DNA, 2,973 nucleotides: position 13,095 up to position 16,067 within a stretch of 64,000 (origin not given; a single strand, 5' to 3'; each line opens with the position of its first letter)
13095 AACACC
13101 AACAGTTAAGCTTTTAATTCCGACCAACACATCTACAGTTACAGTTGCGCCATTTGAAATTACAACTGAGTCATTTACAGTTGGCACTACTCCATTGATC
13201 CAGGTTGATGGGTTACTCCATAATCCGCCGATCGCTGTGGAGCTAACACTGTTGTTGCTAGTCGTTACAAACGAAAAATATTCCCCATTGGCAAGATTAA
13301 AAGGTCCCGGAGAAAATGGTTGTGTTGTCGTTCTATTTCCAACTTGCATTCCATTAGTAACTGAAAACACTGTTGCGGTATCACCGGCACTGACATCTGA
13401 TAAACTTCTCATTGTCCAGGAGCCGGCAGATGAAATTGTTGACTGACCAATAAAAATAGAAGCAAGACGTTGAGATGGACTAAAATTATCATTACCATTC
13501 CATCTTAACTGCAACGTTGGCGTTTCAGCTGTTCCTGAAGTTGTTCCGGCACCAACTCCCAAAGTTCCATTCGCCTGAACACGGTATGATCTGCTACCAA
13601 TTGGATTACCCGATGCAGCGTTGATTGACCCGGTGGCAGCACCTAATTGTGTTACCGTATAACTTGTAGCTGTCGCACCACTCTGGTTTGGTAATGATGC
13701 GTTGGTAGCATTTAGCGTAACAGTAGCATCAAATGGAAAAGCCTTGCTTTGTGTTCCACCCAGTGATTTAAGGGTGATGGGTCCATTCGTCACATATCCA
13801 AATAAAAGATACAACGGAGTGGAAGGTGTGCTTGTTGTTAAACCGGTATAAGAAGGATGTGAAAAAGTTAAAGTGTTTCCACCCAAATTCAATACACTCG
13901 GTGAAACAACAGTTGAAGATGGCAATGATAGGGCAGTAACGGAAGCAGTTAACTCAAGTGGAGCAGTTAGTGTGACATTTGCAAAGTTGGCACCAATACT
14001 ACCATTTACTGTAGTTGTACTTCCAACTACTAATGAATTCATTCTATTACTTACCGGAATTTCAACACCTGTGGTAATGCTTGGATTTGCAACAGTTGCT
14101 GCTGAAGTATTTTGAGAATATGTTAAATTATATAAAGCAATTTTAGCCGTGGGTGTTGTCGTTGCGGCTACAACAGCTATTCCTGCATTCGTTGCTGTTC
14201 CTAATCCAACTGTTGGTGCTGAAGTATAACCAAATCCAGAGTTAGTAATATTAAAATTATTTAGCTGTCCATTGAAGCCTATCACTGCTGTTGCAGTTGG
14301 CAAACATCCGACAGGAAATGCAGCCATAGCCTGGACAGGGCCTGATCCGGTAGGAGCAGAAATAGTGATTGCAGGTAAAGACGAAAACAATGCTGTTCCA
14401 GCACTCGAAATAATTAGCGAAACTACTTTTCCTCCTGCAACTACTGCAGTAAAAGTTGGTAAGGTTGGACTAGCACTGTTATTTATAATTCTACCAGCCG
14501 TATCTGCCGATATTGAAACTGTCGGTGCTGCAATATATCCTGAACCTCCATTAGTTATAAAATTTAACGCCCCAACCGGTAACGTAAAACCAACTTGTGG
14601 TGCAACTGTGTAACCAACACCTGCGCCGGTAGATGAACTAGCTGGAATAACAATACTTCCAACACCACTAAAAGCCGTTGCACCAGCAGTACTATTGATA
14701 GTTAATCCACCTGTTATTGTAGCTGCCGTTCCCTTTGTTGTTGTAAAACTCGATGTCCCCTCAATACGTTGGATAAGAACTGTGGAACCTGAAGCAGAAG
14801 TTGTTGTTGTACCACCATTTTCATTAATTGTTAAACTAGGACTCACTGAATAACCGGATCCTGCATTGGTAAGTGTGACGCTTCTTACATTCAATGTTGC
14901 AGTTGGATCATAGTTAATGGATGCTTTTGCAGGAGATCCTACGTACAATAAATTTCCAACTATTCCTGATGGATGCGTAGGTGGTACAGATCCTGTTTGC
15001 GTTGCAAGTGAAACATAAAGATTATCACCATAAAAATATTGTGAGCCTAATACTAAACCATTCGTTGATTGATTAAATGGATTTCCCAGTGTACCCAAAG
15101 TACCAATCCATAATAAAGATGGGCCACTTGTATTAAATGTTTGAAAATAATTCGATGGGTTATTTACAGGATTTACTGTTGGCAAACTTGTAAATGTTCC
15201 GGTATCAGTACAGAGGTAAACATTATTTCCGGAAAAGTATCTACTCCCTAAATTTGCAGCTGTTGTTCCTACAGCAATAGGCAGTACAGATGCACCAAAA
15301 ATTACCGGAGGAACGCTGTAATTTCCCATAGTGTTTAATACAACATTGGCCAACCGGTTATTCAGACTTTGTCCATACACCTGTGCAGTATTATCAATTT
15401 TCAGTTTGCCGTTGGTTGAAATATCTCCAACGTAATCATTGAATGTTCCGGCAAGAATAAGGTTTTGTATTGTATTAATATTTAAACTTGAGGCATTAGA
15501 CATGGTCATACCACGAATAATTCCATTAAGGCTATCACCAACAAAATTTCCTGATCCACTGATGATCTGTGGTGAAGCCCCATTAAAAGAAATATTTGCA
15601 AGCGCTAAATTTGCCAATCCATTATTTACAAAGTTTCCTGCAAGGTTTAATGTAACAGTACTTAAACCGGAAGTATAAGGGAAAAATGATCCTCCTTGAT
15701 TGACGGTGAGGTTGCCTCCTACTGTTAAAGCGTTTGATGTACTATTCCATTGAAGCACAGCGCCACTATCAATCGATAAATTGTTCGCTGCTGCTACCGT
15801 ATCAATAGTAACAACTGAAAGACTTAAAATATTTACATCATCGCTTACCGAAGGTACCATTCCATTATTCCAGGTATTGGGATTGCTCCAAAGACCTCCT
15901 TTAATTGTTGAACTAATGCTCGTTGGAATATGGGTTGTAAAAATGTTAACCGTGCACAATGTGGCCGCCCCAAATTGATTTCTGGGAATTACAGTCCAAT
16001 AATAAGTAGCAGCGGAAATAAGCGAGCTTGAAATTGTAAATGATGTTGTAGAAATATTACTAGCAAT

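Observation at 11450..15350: Two ~400-aa cassettes resembling T4-like myophage virion/tail repeats embedded in a bacterial secreted protein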

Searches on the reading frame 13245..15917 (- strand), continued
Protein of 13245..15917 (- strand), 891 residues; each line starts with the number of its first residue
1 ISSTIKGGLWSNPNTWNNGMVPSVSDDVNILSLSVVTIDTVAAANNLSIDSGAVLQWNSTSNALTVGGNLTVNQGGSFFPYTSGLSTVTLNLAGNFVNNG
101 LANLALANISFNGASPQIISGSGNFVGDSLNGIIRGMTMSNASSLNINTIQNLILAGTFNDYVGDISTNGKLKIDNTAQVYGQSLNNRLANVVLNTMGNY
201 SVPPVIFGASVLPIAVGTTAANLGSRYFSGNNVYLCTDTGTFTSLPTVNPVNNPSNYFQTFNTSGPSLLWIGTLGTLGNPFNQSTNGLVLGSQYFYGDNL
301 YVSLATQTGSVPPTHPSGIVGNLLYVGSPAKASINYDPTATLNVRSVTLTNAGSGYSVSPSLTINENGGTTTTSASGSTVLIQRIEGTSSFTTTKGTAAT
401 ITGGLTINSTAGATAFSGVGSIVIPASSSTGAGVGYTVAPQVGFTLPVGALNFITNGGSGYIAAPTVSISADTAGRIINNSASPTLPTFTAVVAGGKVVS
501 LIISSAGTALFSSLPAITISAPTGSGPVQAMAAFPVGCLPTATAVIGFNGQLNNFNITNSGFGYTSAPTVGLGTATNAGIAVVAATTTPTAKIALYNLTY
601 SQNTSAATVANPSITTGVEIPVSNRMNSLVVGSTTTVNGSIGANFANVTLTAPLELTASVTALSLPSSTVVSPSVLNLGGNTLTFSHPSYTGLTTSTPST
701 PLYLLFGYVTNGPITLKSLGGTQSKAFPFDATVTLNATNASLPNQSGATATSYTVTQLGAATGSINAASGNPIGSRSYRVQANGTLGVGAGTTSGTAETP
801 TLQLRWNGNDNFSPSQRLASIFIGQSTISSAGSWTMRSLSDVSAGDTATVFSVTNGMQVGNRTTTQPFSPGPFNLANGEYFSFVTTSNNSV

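Call 91: search_protein_families(library=ncbifam, proteins=[P0045, P0101, P0065, P0076], max_evalue=0.01)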
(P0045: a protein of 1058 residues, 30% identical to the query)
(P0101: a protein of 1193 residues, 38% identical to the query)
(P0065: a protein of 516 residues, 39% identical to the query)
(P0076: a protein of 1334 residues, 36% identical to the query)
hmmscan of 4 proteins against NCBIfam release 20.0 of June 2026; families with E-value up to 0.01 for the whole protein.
P0045 (1058 aa): 0 families

P0101 (1193 aa): 1 family
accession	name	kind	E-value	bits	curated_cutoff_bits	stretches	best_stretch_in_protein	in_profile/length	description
NF050073.1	LectinOAAFamily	subfamily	0.0073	16.2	150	0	42-90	19-62/128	lectin OAA family protein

P0065 (516 aa): 2 families
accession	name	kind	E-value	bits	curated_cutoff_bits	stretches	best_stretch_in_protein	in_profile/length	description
NF045554.1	AmiPhnlOxPhsA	equivalog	6.2e-05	21.8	950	0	388-412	550-572/581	O-aminophenol oxidase PhsA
NF008205.1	PRK10965.1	equivalog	0.0024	16.8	525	0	387-404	507-524/529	multicopper oxidase CueO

P0076 (1334 aa): 3 families
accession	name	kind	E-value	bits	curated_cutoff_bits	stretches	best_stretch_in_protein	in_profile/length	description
NF045554.1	AmiPhnlOxPhsA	equivalog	1.9e-27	96.1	950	3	329-406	134-208/581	O-aminophenol oxidase PhsA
NF008205.1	PRK10965.1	equivalog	3.8e-13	49.1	525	1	331-409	120-197/529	multicopper oxidase CueO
NF008135.0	PRK10883.1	equivalog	2.2e-06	26.5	581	0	501-542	209-250/471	cell division protein FtsP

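Call 97: find_encoding_contigs(protein=P0080, flank=8000, max_places=1)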
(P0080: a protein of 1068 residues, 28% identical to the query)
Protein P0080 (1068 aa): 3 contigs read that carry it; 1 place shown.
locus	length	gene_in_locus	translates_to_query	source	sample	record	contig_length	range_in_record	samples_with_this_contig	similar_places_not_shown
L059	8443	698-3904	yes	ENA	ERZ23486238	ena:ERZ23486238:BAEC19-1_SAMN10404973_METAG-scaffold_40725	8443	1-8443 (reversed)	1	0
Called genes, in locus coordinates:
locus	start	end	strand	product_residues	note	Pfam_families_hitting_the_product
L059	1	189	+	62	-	?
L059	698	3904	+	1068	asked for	-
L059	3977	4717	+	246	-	PF13568:OMP_b-brl_2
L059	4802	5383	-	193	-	PF13801:Metal_resist, PF07813:LTXXQ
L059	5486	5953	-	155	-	-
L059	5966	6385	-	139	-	-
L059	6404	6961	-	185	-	PF07638:Sigma70_ECF (faint), PF04542:Sigma70_r2, PF08281:Sigma70_r4_2, PF04545:Sigma70_r4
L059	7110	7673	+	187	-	PF03167:UDG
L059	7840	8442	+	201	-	?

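Call 98: find_encoding_contigs(protein=P0017, flank=8000, max_places=1)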
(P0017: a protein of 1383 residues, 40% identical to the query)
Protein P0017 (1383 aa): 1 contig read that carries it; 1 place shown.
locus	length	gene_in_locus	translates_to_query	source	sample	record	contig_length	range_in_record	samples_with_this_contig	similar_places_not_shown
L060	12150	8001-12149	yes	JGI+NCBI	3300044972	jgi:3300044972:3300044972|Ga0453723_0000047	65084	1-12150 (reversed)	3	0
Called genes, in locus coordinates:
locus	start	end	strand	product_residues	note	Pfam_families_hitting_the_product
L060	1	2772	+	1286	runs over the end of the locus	PF04563:RNA_pol_Rpb2_1, PF04561:RNA_pol_Rpb2_2, PF04565:RNA_pol_Rpb2_3, PF10385:RNA_pol_Rpb2_45, PF00562:RNA_pol_Rpb2_6, PF04560:RNA_pol_Rpb2_7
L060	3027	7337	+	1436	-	PF04997:RNA_pol_Rpb1_1, PF00623:RNA_pol_Rpb1_2, PF04983:RNA_pol_Rpb1_3, PF05000:RNA_pol_Rpb1_4, PF04998:RNA_pol_Rpb1_5, PF21668:RPOC_hybrid (faint), PF25984:BSH_YknX (faint)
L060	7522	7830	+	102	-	PF11950:DUF3467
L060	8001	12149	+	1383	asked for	PF10162:G8 (faint), PF19081:Ig_7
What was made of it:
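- One homologue sits next to rpoB/rpoC (call 98).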

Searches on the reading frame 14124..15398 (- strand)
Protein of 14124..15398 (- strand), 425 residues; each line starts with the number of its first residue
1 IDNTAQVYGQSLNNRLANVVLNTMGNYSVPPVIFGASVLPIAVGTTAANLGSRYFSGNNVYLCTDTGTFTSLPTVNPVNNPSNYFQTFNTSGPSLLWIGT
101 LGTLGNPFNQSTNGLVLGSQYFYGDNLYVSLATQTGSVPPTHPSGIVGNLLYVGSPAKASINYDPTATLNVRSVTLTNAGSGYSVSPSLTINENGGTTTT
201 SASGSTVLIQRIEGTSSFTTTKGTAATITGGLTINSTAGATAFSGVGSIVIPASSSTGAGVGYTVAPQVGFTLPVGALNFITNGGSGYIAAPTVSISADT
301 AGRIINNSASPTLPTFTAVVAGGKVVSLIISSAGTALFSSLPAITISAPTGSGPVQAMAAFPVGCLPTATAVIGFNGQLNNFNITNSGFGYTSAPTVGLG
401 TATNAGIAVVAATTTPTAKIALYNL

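Call 8: search_protein_families(library=phrogs, proteins=[window:14124-15398:-], max_evalue=1)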
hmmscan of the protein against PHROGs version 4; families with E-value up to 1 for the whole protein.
window:14124-15398:- (425 aa): 4 families
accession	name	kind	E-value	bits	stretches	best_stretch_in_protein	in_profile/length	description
phrog_460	-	connector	4.8e-09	36.4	1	312-423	221-315/385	head closure Hc2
phrog_5342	-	tail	0.004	15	2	281-359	2095-2170/3319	tail fiber protein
phrog_1922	-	tail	0.0052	16.3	1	154-224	817-889/932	baseplate hub subunit and tail lysozyme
phrog_4406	-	head and packaging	0.023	12.2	1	171-353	546-645/3231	virion structural protein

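Call 9: search_protein_families(library=ncbifam, proteins=[window:14124-15398:-], max_evalue=1)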
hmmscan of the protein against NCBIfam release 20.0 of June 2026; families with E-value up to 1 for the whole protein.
window:14124-15398:- (425 aa): 0 families

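Call 10: search_protein_families(library=pfam, proteins=[window:14124-15398:-], max_evalue=10)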
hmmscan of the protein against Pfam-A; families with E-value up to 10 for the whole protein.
window:14124-15398:- (425 aa): 0 families

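Call 11: search_dna_similar(query=window:14124-15398:-, collection=phages, mode=protein, max_evalue=0.001, max_rows=30)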
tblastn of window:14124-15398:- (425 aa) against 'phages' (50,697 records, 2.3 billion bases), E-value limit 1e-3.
Records with a match: 51; places in all: 51; records where one place covers at least 80% of the query: 0.
Best place of each record, by identity: <60% 51.
By first word of the organism name: Synechococcus 48; Prochlorococcus 2; Marine 1.
By host as written in the record: - 49; Prochlorococcus sp. NATL1A 2.
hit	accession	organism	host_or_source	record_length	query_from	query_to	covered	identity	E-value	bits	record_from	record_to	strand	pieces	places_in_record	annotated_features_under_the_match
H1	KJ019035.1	Synechococcus phage ACG-2014d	-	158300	247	394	35%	30.9%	3e-4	49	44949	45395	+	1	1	structural protein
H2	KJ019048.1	Synechococcus phage ACG-2014d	-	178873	247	394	35%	30.9%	3e-4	49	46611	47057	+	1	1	structural protein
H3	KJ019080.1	Synechococcus phage ACG-2014d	-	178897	247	394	35%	30.9%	3e-4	49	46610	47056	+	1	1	structural protein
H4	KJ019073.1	Synechococcus phage ACG-2014d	-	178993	247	394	35%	30.9%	3e-4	49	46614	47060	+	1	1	structural protein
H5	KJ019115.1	Synechococcus phage ACG-2014d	-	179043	247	394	35%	30.9%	3e-4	49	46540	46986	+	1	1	structural protein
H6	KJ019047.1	Synechococcus phage ACG-2014d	-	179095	247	394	35%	30.9%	3e-4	49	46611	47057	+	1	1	structural protein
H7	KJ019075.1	Synechococcus phage ACG-2014d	-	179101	247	394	35%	30.9%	3e-4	49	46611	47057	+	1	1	structural protein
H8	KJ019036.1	Synechococcus phage ACG-2014d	-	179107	247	394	35%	30.9%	3e-4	49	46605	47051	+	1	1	structural protein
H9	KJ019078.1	Synechococcus phage ACG-2014d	-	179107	247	394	35%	30.9%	3e-4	49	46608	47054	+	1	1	structural protein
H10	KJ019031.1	Synechococcus phage ACG-2014d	-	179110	247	394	35%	30.9%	3e-4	49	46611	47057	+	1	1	structural protein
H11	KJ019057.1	Synechococcus phage ACG-2014d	-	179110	247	394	35%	30.9%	3e-4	49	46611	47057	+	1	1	structural protein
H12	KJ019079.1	Synechococcus phage ACG-2014d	-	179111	247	394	35%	30.9%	3e-4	49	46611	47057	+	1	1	structural protein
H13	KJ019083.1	Synechococcus phage ACG-2014d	-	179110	247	394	35%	30.9%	3e-4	49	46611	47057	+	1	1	structural protein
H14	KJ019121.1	Synechococcus phage ACG-2014d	-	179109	247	394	35%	30.9%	3e-4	49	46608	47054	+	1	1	structural protein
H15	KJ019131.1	Synechococcus phage ACG-2014d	-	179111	247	394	35%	30.9%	3e-4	49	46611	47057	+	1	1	structural protein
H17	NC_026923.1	Synechococcus phage ACG-2014d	-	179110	247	394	35%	30.9%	3e-4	49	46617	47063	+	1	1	virion structural protein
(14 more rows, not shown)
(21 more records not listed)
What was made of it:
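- All isolate-phage hits are cyanomyophage virion proteins (call 11).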

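Call 12: find_homologous_proteins(query=window:14124-15398:-, max_evalue=0.001)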
Query window:14124-15398:- (425 aa): 9 proteins with E <= 0.001 among 8000 candidates.
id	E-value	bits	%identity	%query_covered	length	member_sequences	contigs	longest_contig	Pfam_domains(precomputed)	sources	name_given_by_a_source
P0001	1.3e-61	227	45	92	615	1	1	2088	-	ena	-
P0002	1.8e-61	226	49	77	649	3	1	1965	PF10162.15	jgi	-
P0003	3.0e-51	193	50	57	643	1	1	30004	-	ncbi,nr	ncbi:MAG: hypothetical protein EXR18_03395, partial [Flavobacteriaceae bacterium]|nr:hypothetical pr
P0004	8.1e-49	185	47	68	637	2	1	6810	PF10162.15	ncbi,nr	ncbi:MAG: hypothetical protein EBU82_08600, partial [Flavobacteriia bacterium]|nr:hypothetical prote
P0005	3.1e-47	180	43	76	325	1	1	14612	-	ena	-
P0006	2.4e-29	121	43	56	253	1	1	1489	-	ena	-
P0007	3.8e-24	104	41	50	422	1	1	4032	-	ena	-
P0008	4.2e-20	90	50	34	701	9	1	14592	PF21722.5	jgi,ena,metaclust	metaclust:\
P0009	3.2e-5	41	29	57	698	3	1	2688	PF11649.13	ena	-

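Call 26: get_annotated_region(hit=H17, flank=6000)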
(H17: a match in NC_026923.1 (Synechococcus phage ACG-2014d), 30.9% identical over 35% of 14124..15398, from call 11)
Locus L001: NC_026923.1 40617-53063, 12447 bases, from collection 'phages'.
description: Synechococcus phage ACG-2014d isolate Syn7803C102, complete genome.
organism: Synechococcus phage ACG-2014d (NCBI taxid 1493509)
taxonomy: Viruses; Duplodnaviria; Heunggongvirae; Uroviricota; Caudoviricetes; Kyanoviridae; Lowelvirus; Lowelvirus tuscon4d
host: -; source: -; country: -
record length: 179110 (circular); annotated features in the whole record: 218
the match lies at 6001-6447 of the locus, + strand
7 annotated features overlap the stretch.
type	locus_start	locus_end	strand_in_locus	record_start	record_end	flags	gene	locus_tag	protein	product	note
CDS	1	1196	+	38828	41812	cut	-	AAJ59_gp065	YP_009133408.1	baseplate wedge subunit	-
CDS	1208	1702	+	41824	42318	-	-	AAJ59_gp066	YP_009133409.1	PAAR motif of membran proteins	-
CDS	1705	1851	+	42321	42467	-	-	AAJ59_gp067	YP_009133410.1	hypothetical protein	-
CDS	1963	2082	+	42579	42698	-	-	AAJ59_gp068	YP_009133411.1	hypothetical protein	-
CDS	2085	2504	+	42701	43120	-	-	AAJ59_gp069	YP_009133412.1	baseplate wedge subunit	gp25 base plate wedge subunit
CDS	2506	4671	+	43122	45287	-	-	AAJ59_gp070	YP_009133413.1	baseplate wedge subunit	gp6 baseplate wedge protein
CDS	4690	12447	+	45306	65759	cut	-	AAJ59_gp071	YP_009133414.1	virion structural protein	-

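Call 34: search_solved_structures(query=window:14124-15398:-, max_evalue=10, show_alignments=3)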
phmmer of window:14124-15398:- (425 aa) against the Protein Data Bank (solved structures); distinct sequences matched with E-value up to 10: 0.

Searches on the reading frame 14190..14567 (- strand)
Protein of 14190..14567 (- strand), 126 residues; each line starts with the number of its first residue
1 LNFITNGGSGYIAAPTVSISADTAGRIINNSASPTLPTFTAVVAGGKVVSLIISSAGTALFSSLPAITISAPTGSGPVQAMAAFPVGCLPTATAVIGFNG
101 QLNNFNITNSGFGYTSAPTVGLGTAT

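Call 76: search_protein_representatives(alignment_id=A5)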
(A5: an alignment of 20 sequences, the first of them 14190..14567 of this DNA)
Query: 20 sequences, 106 profile positions. Proteins with E-value up to 0.001 (for the whole library): 22209; up to 1e-10: 10716; up to 1e-30: 1996. The best 150 are listed.
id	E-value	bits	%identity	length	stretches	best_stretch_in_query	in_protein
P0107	0.0e+00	1177.8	-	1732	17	1-104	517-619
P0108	7.5e-281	926.3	-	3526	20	1-98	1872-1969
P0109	8.1e-261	861.9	-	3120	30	3-97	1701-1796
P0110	1.7e-247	819.1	-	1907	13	1-95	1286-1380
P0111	3.6e-243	805.2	-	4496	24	21-98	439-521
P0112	6.9e-227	752.8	-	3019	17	1-105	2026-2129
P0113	6.0e-225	746.6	-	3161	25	1-105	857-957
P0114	1.0e-219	729.8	-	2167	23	1-102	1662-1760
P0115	1.2e-210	700.6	-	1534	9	1-105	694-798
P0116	2.0e-209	696.7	-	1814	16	1-105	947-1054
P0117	2.7e-205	683.4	-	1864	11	2-105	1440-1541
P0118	1.0e-203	678.3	-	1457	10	2-102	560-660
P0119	1.0e-197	659.1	-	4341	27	1-78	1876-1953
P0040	1.3e-191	639.4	-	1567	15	1-105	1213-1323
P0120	2.0e-189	632.4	-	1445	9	1-105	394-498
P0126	4.2e-177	592.8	-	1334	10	1-104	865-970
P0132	3.9e-163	547.8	-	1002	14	1-104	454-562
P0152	7.8e-139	469.7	-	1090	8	1-99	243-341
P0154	3.5e-138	467.6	-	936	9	1-105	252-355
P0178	4.5e-128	435.1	-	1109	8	1-105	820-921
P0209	5.1e-115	393.1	-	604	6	2-105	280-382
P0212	1.3e-114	391.9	-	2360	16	1-105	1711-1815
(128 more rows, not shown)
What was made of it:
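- Family size: 22,209 / 10,716 / 1,996 clusters at E<=1e-3 / 1e-10 / 1e-30 (call 76).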

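Call 79: search_protein_families(library=pfam, proteins=[P0126, P0152, P0154, P0118, P0212, P0209, P0178], max_evalue=0.001)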
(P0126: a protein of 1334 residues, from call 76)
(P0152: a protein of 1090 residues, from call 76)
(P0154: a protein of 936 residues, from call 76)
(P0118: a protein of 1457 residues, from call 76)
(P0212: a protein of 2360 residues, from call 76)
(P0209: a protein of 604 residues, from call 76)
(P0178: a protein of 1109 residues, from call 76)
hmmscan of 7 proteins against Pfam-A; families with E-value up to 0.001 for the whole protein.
P0126 (1334 aa): 0 families

P0152 (1090 aa): 3 families
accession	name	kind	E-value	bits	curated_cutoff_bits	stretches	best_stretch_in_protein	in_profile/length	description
PF01436.27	NHL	-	4.4e-19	67.9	20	2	799-825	1-27/28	NHL repeat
PF25021.1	TEN_NHL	-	4.3e-13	49.4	27.1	1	506-568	123-181/357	Teneurin NHL domain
PF24594.1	DUF7618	-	0.00011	22.8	27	0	634-689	29-78/107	Family of unknown function (DUF7618)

P0154 (936 aa): 0 families

P0118 (1457 aa): 0 families

P0212 (2360 aa): 0 families

P0209 (604 aa): 0 families

P0178 (1109 aa): 0 families

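Call 91: search_protein_families(library=ncbifam, proteins=[P0132, P0117, P0107], max_evalue=0.01)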
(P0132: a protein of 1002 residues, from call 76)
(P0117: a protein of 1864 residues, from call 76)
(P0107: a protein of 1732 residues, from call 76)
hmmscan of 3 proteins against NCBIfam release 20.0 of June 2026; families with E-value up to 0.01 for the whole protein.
P0132 (1002 aa): 0 families

P0117 (1864 aa): 3 families
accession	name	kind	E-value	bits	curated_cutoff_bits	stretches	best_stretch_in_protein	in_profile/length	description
NF045554.1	AmiPhnlOxPhsA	equivalog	1.6e-25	89.7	950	2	179-403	24-203/581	O-aminophenol oxidase PhsA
NF008205.1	PRK10965.1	equivalog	7.5e-09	34.9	525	1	500-552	211-261/529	multicopper oxidase CueO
NF008135.0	PRK10883.1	equivalog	0.0081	14.7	581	0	501-549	209-255/471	cell division protein FtsP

P0107 (1732 aa): 0 families

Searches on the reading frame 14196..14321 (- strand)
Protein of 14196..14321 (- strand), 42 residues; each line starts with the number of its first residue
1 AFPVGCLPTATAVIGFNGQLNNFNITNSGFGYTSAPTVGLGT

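Call 33: find_homologous_proteins(query=A2, max_evalue=0.001)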
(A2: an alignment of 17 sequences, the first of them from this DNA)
Query A2 (17 sequences) (42 aa, profile of the alignment): 5 proteins with E <= 0.001 among 183 candidates.
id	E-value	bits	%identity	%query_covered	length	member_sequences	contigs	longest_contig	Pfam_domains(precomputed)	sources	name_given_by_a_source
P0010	1.6e-13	68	45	52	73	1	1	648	-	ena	-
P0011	4.5e-7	48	58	45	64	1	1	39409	-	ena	-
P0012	1.9e-4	39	43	50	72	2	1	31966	-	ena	-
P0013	2.7e-4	39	48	74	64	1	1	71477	-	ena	-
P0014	3.4e-4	39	48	60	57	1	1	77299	-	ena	-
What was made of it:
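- Tried and rejected: It returned 5 tiny proteins (call 33).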

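Call 35: search_solved_structures(query=A2, max_evalue=10, show_alignments=3)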
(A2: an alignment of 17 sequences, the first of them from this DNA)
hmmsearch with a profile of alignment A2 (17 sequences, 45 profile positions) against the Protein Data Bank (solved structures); distinct sequences matched with E-value up to 10: 4.
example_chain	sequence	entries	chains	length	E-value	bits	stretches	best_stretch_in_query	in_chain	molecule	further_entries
9ota_B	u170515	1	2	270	0.45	14.1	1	5-37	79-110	Potassium channel subfamily K member 6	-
9otk_B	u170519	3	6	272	0.45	14.1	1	5-37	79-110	Potassium channel subfamily K member 6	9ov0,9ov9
9ovd_B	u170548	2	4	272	0.45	14.1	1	5-37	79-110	Potassium channel subfamily K member 6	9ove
9e94_A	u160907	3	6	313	0.56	13.8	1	5-37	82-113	Potassium channel subfamily K member 6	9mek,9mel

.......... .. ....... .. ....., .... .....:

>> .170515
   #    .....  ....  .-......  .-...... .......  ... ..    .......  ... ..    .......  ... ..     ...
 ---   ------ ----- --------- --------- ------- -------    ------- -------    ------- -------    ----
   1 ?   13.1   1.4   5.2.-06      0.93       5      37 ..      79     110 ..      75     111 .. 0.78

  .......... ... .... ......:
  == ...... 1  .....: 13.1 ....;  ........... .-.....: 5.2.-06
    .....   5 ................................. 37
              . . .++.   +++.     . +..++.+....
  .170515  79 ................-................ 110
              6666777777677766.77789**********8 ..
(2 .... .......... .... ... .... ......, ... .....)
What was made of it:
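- Tried and rejected: The only matches were chance hits to the K+ channel filter 'TVGYGYT' (calls 34, 35).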
